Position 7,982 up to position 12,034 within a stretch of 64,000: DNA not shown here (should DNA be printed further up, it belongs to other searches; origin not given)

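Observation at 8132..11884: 1250-aa helicase-architecture protein whose ATPase motifs are degenerate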

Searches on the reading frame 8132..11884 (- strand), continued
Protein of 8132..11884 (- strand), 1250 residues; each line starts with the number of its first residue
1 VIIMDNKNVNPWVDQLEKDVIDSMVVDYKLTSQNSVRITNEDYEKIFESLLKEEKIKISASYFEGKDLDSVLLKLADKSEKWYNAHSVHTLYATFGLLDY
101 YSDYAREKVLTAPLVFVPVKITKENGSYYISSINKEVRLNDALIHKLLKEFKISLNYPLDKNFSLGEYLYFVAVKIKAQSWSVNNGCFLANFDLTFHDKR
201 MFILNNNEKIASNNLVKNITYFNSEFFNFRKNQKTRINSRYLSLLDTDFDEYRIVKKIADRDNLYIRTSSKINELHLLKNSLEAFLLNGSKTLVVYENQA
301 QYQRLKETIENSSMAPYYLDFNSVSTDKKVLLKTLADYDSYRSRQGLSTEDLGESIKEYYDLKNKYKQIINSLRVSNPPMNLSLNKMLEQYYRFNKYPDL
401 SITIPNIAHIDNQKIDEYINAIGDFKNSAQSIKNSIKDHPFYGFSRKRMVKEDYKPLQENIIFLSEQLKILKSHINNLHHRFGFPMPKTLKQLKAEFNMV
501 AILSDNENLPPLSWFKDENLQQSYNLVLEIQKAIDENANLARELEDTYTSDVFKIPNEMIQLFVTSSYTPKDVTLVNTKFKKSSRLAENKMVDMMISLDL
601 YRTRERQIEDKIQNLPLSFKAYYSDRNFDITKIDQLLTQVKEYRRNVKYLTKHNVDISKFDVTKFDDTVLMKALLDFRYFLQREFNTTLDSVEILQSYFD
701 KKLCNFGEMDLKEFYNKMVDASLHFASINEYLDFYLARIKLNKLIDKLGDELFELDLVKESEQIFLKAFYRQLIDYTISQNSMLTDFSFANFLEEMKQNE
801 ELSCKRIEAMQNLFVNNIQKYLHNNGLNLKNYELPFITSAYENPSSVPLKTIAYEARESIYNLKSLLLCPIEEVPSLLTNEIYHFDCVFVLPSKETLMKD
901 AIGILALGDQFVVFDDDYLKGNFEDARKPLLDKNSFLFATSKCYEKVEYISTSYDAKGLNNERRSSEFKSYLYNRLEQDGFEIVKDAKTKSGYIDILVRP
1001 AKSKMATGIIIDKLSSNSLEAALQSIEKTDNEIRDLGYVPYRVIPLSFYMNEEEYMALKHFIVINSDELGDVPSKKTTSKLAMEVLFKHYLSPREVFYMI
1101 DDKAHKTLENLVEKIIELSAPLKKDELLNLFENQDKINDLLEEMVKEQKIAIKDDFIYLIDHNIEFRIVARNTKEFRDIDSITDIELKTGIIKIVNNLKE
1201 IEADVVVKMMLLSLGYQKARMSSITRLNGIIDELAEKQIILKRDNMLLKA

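Call 52: search_protein_representatives(protein=window:8285-11875:-)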
Query: 1197 residues. Proteins with E-value up to 0.001 (for the whole library): 835; up to 1e-10: 158; up to 1e-30: 17. The best 150 are listed.
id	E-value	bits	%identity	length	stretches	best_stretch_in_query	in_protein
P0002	0.0e+00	1533.2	58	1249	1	3-1197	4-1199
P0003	1.1e-205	702.6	36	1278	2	54-1194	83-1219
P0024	3.3e-201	687.8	35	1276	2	66-1197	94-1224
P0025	1.5e-186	639.2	34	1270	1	5-1196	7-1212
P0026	1.7e-157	543.1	33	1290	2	63-1193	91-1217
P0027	1.6e-152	526.6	32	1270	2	5-1191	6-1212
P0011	2.8e-148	512.5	32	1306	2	63-1196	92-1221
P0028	1.9e-147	509.8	31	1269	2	69-1196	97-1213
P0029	1.3e-141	490.4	31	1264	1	69-1193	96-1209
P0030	2.7e-140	486.1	31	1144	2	49-1113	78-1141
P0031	1.1e-138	480.8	31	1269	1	64-1194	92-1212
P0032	7.9e-128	444.8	29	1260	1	72-1194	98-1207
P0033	3.7e-119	416.1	30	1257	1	1-1196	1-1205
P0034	1.9e-78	281.3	38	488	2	49-456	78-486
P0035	5.1e-65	236.8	39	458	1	4-422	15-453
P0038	1.2e-27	113.1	22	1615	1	66-914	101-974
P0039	7.4e-25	103.8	20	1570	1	71-913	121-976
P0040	2.7e-24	102.0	24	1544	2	64-914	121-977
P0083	1.6e-14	69.6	19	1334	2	63-557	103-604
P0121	1.3e-12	63.3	19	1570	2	51-560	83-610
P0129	2.8e-12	62.2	22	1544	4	48-458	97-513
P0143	7.9e-12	60.7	21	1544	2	64-499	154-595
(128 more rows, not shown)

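Call 55: find_encoding_contigs(protein=P0015, flank=8000, max_places=4)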
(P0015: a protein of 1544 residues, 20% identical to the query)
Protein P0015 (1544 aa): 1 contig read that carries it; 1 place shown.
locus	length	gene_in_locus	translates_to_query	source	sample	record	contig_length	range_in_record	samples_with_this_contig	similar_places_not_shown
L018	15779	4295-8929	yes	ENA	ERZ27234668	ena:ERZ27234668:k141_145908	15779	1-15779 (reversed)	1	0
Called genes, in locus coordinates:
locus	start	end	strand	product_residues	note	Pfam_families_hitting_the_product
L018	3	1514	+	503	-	?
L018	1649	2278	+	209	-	PF07947:YhhN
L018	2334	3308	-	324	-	PF04616:Glyco_hydro_43 (faint)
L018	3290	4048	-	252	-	PF01370:Epimerase, PF04321:RmlD_sub_bind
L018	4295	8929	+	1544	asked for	PF13195:DUF4011, PF13245:AAA_19 (faint), PF09848:SLFN-g3_helicase (faint), PF13086:AAA_11, PF13087:AAA_12, PF18741:MTES_1575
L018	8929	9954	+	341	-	-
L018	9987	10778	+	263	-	PF00459:Inositol_P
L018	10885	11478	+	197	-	PF13328:HD_4, PF01966:HD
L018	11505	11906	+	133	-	PF27217:AF_0155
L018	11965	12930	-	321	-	-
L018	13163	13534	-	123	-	PF13240:Zn_Ribbon_1, PF13248:Zn_ribbon_3 (weak), PF24463:DUF7577 (weak)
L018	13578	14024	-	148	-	PF10825:DUF2752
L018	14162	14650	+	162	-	PF01928:CYTH (weak)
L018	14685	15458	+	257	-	PF00561:Abhydrolase_1, PF12146:Hydrolase_4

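Call 56: search_protein_families(library=padloc, proteins=[P0015, P0038, P0039, P0040, P0003, P0012], max_evalue=1e-10)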
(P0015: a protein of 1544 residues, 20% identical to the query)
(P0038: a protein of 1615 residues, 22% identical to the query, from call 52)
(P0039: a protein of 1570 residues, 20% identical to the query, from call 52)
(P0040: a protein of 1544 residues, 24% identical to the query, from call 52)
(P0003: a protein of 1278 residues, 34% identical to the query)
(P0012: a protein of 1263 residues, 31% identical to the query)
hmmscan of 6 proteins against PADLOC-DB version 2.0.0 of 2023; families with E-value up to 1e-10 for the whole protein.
P0015 (1544 aa): 5 families
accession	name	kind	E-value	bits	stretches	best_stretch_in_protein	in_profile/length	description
PDLC05009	PDC-S37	-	0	1409.7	1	5-1539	9-1542/1550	-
PDLC02194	Hhe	-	2.3e-177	590.1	2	761-1328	1200-1770/1911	-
PDLC03920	MkoA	-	5.6e-33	112.3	2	933-1220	787-1098/1112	-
PDLC03924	MkoC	-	1.1e-28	97.9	1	898-1216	619-963/1136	-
PDLC03921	MkoA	-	1.1e-12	44.5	0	302-363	1030-1094/1607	-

P0038 (1615 aa): 5 families
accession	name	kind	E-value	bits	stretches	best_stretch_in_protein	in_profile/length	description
PDLC05009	PDC-S37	-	0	1573.5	1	5-1560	4-1544/1550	-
PDLC02194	Hhe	-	1.5e-184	613.9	2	772-1388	1208-1824/1911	-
PDLC03920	MkoA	-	2.4e-25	87.1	1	282-1225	610-1099/1112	-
PDLC03924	MkoC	-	5.8e-25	85.6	1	1019-1246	773-976/1136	-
PDLC03921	MkoA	-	8e-13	45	0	283-355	1026-1095/1607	-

P0039 (1570 aa): 5 families
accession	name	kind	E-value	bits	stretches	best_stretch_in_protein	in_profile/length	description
PDLC05009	PDC-S37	-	0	1180.6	1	1-1566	1-1544/1550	-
PDLC02194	Hhe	-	1.3e-147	491.5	2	852-1358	1285-1789/1911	-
PDLC03920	MkoA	-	6.5e-31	105.5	1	299-438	611-731/1112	-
PDLC03924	MkoC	-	6.5e-25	85.4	1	944-1243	670-981/1136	-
PDLC03921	MkoA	-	7.7e-11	38.4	0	942-983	1294-1335/1607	-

P0040 (1544 aa): 5 families
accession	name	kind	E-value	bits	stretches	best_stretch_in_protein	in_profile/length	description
PDLC05009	PDC-S37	-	0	1095.7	1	2-1539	5-1544/1550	-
PDLC02194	Hhe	-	1.4e-129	431.7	2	837-1337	1270-1780/1911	-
PDLC03920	MkoA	-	3.2e-31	106.5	1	1071-1198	963-1076/1112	-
PDLC03924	MkoC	-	4.7e-23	79.3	1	1017-1236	771-979/1136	-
PDLC03921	MkoA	-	8.9e-18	61.4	0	943-983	1295-1335/1607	-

P0003 (1278 aa): 1 family
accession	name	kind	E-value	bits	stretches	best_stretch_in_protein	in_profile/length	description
PDLC05009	PDC-S37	-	2.3e-55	186.1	1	7-941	10-967/1550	-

P0012 (1263 aa): 1 family
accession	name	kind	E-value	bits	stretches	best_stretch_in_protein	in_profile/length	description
PDLC05009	PDC-S37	-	1.1e-58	197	1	15-928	19-966/1550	-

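Call 63: find_related_loci(query=A1, collection=viral_contigs, flank=5000)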
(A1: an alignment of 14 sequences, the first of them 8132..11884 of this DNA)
Query A1 (1250 aa) in viral_contigs; peptide patterns used: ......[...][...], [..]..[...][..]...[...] (x = any residue, [..] = any of these).
27 stretches matched a pattern, but none encodes a relative of the query by tblastn (E <= 1e-3).

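Call 64: search_protein_families(library=pfam, proteins=[L006:145-915:-, L006:917-2278:-, L006:6150-7001:-, L006:7237-8103:-, L010:6226-7809:+, L013:12964-14190:-, L004:5475-7892:+, L014:3681-6287:+, L012:4093-4617:-, L008:6750-7718:-], max_evalue=0.0001)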
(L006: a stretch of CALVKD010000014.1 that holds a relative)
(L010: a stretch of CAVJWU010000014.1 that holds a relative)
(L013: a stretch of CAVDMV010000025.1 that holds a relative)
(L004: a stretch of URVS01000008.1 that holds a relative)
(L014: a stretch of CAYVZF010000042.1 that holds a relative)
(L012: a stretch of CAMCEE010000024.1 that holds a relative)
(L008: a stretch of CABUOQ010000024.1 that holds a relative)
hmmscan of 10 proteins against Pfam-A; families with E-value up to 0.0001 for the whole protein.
L006:145-915:- (256 aa): 1 family
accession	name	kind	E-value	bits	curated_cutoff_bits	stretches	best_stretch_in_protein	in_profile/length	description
PF09335.16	VTT_dom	-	2.1e-10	41.5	33.9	1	85-186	5-109/123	VTT domain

L006:917-2278:- (453 aa): 2 families
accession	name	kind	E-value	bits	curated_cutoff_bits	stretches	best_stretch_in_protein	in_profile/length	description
PF02127.20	Peptidase_M18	-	4.2e-114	382.2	24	1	30-438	1-432/432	Aminopeptidase I zinc metalloprotease (M18)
PF05343.19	Peptidase_M42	-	3.7e-05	23.4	23.2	0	312-433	179-292/292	M42 glutamyl aminopeptidase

L006:6150-7001:- (283 aa): 2 families
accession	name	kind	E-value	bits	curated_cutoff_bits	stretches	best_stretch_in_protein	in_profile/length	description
PF12833.13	HTH_18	-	3.1e-19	69.5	33.6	1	189-267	2-80/80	Helix-turn-helix domain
PF00165.29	HTH_AraC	-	1.9e-16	60.2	26.6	1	228-265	2-41/42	Bacterial regulatory helix-turn-helix proteins, AraC family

L006:7237-8103:- (288 aa): 1 family
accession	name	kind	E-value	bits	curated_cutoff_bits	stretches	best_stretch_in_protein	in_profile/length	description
PF00849.27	PseudoU_synth_2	-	3.2e-30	105.8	26.8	1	85-232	1-151/152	RNA pseudouridylate synthase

L010:6226-7809:+ (527 aa): 0 families

L013:12964-14190:- (408 aa): 3 families
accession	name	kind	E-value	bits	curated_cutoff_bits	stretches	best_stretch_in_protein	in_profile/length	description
PF00465.25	Fe-ADH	-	1.2e-39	136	31.3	1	23-191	1-167/168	Iron-containing alcohol dehydrogenase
PF25137.1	ADH_Fe_C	-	2.4e-24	86.6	27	1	206-377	4-167/194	Fe-containing alcohol dehydrogenase family, C-terminal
PF13685.12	Fe-ADH_2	-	5.8e-10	39.8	28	1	33-124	7-95/149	Iron-containing alcohol dehydrogenase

L004:5475-7892:+ (805 aa): 0 families

L014:3681-6287:+ (868 aa): 2 families
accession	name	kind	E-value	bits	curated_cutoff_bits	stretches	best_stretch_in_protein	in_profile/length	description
PF01095.25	Pectinesterase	-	2.3e-29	102.5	27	1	403-715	7-290/298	Pectinesterase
PF07523.18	Big_3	-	1.6e-14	54.3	21.2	2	206-275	4-68/68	Bacterial Ig-like domain (group 3)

L012:4093-4617:- (174 aa): 1 family
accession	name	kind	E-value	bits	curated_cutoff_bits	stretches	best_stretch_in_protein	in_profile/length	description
PF04542.20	Sigma70_r2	-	1.2e-08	35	24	1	26-92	1-69/71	Sigma-70 region 2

L008:6750-7718:- (322 aa): 4 families
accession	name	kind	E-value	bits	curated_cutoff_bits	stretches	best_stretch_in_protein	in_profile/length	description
PF14622.11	Ribonucleas_3_3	-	9.8e-20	71.5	35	1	18-144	1-110/128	Ribonuclease-III-like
PF00636.31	Ribonuclease_3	-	5.7e-17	62.8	27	1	49-145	2-101/102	Ribonuclease III domain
PF00035.32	dsrm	-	2.1e-08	35.1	23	0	259-319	1-66/66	Double-stranded RNA binding motif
PF22935.1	RM44_endonuclase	-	1.3e-05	25.8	27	1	12-140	13-138/139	Large ribosomal subunit protein mL44, endonuclease domain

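Call 70: find_encoding_contigs(protein=window:8135-11875:-, flank=3000, max_places=4)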
Protein window:8135-11875:- (1247 aa): no gene with exactly this product is on record in the collection.

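Call 72: list_cluster_members(proteins=[P0002, P0006, P0011, P0012, P0013])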
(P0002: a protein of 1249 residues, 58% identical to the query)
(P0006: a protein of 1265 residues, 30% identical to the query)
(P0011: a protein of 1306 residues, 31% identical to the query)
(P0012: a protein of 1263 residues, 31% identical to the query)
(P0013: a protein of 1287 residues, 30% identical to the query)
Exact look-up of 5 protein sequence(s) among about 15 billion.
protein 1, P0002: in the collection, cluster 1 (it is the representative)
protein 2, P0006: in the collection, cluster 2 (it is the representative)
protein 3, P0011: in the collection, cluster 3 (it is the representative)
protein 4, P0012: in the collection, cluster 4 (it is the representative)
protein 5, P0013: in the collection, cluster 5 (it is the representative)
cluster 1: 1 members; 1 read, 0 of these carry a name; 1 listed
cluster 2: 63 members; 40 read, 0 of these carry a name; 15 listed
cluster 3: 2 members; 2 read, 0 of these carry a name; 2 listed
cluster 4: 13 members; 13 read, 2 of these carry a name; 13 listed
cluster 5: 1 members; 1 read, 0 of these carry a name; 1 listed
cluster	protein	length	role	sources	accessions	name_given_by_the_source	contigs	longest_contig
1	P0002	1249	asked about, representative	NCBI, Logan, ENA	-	-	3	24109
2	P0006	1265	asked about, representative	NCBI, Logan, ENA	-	-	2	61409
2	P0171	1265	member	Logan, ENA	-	-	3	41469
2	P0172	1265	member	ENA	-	-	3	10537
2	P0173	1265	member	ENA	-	-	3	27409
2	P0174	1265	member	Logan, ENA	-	-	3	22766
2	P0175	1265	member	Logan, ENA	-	-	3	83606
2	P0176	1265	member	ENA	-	-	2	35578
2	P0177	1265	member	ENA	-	-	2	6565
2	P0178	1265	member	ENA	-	-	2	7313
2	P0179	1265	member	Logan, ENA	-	-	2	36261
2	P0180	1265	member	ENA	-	-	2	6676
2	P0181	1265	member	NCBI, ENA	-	-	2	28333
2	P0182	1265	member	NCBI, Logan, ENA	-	-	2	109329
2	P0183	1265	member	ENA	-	-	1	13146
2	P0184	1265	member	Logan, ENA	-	-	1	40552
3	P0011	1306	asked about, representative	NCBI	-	-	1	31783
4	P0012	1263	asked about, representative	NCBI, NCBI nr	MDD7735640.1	MAG: DUF4011 domain-containing protein [Bacillales bacterium] | DUF4011 domain-containing protein [Bacillales bacterium]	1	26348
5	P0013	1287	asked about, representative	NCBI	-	-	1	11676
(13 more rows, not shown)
